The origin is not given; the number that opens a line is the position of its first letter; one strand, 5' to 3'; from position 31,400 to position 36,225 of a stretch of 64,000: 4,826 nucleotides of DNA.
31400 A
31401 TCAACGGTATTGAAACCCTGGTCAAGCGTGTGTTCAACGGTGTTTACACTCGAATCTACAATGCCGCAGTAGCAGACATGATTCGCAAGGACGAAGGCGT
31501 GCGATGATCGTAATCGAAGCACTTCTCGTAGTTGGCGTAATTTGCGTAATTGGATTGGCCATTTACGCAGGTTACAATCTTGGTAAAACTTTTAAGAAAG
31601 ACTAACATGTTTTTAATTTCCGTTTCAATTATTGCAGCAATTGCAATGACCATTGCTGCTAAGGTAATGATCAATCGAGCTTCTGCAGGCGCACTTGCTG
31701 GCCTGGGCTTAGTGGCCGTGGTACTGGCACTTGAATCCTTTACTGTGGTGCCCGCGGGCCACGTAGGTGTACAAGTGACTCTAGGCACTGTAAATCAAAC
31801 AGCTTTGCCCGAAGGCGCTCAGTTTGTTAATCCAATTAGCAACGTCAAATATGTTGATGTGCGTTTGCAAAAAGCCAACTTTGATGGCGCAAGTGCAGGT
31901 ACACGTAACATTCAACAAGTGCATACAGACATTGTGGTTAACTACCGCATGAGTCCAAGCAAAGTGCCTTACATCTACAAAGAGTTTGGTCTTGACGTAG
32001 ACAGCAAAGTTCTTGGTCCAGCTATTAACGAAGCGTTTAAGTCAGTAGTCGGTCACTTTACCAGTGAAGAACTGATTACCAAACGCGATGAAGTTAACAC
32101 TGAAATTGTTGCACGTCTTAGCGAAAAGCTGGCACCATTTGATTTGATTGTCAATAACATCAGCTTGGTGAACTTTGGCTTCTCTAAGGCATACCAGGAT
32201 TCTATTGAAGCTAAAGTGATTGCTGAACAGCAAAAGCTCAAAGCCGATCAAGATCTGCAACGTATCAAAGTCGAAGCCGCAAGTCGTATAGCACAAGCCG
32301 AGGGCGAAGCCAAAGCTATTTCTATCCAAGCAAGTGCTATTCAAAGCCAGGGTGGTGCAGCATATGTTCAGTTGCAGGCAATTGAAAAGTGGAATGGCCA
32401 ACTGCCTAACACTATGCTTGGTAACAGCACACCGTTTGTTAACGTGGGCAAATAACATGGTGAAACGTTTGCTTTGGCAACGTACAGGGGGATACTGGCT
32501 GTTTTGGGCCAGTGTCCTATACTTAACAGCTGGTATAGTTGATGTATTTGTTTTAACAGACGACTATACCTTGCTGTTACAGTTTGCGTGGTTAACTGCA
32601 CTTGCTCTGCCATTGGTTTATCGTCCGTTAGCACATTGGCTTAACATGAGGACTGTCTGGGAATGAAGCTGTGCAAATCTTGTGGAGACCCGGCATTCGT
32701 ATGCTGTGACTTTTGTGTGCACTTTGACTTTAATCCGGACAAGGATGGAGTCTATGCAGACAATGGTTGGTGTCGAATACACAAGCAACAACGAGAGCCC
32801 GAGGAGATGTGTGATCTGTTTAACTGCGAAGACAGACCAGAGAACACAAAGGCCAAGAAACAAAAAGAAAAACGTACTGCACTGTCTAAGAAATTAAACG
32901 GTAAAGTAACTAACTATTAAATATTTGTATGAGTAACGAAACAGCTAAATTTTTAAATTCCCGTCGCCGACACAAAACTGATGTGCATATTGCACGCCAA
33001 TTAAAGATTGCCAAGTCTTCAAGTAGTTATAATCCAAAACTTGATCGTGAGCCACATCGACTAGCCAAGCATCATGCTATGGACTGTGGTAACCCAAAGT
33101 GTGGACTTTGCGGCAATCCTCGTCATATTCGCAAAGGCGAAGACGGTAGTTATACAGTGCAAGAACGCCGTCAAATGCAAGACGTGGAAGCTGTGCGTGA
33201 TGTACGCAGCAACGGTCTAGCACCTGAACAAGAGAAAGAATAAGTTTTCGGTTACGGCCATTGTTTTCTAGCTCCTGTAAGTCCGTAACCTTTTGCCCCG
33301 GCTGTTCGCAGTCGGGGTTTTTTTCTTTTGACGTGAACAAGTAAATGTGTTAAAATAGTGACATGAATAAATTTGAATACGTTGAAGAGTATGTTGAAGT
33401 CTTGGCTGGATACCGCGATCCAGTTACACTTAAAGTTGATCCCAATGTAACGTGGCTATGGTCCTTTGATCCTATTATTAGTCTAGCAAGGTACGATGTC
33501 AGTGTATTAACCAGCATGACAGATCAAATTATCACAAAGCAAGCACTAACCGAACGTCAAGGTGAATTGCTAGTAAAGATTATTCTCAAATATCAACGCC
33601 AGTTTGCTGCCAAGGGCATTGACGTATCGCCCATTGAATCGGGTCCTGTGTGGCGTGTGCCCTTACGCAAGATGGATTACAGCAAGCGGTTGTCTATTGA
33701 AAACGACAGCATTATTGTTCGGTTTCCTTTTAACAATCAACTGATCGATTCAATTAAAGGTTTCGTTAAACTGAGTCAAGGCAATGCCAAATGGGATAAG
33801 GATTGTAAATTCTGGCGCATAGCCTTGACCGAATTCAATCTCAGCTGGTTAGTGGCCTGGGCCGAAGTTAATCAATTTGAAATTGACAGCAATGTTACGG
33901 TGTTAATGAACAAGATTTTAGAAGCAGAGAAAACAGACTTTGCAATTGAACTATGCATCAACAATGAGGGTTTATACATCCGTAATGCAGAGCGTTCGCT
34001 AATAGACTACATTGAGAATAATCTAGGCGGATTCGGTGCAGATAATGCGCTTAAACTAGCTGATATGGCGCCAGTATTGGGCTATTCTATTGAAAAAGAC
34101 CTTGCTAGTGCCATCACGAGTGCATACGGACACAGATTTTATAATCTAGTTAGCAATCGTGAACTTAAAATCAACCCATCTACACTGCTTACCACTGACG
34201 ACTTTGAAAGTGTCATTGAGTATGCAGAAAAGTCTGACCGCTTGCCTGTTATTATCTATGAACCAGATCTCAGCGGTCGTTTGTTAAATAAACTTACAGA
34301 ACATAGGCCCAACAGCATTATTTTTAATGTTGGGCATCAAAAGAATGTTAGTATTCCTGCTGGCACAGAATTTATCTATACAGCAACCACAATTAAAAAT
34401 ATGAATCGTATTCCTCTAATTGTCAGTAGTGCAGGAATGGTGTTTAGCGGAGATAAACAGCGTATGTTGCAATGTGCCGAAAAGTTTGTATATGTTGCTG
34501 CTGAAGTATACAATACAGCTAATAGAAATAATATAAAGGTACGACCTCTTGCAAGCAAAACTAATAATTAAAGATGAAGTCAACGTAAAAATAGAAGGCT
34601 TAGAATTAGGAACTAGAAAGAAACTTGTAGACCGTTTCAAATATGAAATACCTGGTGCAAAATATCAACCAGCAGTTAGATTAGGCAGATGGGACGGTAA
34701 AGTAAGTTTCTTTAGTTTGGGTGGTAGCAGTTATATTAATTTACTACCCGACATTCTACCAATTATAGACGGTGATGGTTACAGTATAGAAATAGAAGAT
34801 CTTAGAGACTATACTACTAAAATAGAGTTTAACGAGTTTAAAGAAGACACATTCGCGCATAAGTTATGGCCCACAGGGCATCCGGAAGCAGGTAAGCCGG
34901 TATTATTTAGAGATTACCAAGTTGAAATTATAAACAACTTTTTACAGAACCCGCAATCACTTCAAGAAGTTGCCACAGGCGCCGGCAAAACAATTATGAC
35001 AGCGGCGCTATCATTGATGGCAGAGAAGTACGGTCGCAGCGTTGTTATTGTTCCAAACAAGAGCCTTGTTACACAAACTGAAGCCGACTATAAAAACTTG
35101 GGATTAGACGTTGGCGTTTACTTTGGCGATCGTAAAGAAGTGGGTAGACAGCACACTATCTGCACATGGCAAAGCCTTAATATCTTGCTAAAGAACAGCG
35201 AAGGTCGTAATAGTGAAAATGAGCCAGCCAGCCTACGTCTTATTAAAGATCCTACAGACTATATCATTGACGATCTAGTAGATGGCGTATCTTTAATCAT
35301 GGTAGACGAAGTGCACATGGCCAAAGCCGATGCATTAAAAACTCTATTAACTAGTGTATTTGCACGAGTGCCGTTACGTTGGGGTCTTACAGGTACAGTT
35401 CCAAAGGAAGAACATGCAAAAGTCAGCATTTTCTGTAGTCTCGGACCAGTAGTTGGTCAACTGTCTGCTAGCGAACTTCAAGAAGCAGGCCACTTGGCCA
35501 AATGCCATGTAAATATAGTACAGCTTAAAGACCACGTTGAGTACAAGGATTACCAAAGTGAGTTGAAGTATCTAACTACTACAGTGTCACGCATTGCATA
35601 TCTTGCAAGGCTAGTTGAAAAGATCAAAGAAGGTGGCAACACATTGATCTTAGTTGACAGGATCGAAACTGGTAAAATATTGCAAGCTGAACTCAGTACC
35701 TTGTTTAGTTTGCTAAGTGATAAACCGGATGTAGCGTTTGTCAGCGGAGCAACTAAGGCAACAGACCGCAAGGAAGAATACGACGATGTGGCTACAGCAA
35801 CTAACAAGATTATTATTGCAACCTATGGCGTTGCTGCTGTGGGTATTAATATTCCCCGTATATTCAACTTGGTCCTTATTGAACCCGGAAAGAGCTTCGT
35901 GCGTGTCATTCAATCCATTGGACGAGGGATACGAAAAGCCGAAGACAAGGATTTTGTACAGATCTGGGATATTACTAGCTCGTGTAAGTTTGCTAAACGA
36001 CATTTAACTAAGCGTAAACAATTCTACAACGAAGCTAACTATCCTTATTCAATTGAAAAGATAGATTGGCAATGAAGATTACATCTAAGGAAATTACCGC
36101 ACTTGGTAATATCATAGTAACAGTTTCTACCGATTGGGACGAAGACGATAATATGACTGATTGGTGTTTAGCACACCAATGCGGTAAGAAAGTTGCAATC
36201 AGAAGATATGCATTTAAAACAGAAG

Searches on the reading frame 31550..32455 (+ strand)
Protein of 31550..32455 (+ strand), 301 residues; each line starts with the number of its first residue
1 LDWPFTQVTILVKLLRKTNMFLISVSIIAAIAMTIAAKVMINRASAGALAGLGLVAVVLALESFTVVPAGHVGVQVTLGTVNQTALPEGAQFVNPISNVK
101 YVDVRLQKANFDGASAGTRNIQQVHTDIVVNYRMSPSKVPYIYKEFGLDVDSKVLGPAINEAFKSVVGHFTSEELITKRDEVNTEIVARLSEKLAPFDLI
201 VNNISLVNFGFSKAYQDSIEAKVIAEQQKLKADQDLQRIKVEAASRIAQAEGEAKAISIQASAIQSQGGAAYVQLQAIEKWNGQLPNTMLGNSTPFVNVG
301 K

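Call 65: search_protein_families(library=phrogs, proteins=[window:31550-32455:+], max_evalue=0.000001)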
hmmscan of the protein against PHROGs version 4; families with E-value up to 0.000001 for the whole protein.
window:31550-32455:+ (301 aa): 2 families
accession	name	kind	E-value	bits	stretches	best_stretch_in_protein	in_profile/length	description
phrog_200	-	other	2.4e-52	179.3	1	22-300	52-360/379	lipoprotein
phrog_38808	-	unknown function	1.8e-07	32.4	1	248-299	17-67/68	-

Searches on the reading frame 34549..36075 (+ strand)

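Call 7: search_protein_families(library=phrogs, proteins=[window:34549-36075:+], max_evalue=0.00001)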
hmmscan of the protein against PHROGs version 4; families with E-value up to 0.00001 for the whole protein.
window:34549-36075:+ (508 aa): 7 families
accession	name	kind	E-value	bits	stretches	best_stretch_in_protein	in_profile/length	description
phrog_16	-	DNA, RNA and nucleotide metabolism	1.4e-74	252.9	1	115-494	268-613/986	DNA helicase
phrog_9690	-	DNA, RNA and nucleotide metabolism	6.4e-54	184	1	245-504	39-303/306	DNA helicase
phrog_16259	-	DNA, RNA and nucleotide metabolism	1.5e-31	110.8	1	2-210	3-214/330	DNA helicase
phrog_62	-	DNA, RNA and nucleotide metabolism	4.9e-15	55.1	1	117-284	694-849/1881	DNA helicase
phrog_17901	-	DNA, RNA and nucleotide metabolism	1.9e-13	51.8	1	416-504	8-102/109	DNA helicase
phrog_2488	-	DNA, RNA and nucleotide metabolism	1.8e-07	31.3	0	112-186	19-95/579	DNA helicase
phrog_16694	-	unknown function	4.4e-07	29.2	0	320-475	515-674/1010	-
